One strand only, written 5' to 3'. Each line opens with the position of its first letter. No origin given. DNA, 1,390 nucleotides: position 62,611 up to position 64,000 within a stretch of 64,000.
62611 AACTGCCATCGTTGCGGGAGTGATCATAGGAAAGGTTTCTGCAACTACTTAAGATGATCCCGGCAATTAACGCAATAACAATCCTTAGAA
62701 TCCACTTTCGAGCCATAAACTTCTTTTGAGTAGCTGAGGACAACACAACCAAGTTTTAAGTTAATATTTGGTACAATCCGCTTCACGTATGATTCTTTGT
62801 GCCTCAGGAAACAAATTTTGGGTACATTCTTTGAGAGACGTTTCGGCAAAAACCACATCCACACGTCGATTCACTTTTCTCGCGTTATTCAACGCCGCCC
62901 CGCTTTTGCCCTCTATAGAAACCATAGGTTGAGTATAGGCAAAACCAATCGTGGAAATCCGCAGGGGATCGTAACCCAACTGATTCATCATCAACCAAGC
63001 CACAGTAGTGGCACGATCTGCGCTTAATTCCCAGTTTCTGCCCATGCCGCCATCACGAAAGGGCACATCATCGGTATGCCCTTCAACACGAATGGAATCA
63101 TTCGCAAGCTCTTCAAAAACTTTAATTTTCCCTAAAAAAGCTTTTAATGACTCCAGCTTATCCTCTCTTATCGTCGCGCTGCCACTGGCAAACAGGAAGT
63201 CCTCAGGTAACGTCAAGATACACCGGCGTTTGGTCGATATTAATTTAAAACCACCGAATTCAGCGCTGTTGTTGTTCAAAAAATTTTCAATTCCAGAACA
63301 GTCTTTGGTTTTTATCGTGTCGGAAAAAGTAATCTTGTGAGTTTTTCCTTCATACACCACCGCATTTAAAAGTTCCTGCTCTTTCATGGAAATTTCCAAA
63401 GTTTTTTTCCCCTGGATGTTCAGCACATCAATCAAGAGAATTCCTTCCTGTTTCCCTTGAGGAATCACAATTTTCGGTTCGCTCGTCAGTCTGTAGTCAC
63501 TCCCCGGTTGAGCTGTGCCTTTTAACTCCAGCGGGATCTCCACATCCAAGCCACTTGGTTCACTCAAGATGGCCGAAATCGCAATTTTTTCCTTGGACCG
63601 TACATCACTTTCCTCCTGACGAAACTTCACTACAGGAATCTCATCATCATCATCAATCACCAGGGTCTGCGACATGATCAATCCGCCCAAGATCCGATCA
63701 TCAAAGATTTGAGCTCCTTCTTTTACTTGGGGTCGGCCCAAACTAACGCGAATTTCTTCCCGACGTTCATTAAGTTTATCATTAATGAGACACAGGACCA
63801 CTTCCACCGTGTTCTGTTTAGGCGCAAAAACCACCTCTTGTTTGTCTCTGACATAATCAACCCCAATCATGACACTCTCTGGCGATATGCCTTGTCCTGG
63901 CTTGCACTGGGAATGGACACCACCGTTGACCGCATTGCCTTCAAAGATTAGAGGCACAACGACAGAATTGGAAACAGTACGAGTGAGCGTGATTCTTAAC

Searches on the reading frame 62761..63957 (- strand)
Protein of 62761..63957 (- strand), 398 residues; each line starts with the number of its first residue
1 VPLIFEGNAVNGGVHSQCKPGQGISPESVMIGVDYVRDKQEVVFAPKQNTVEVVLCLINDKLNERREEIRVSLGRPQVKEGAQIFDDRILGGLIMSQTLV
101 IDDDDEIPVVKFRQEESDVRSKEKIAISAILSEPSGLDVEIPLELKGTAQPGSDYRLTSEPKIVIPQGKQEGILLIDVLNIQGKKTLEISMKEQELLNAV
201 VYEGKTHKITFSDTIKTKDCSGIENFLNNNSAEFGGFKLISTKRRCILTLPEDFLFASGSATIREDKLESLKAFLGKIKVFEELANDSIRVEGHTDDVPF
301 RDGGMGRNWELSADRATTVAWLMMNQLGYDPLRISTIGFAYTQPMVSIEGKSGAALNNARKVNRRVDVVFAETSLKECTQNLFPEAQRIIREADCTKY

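Call 16: search_protein_families(library=pfam, proteins=[window:62761-63957:-], max_evalue=0.01)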
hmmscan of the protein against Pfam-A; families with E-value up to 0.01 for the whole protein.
window:62761-63957:- (398 aa): 2 families
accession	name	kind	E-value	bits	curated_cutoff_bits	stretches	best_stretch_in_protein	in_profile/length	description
PF00691.25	OmpA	-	3.6e-15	56.5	27.2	1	255-354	1-94/98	OmpA family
PF03160.20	Calx-beta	-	1e-06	29.2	27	1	32-84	53-105/119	Calx-beta domain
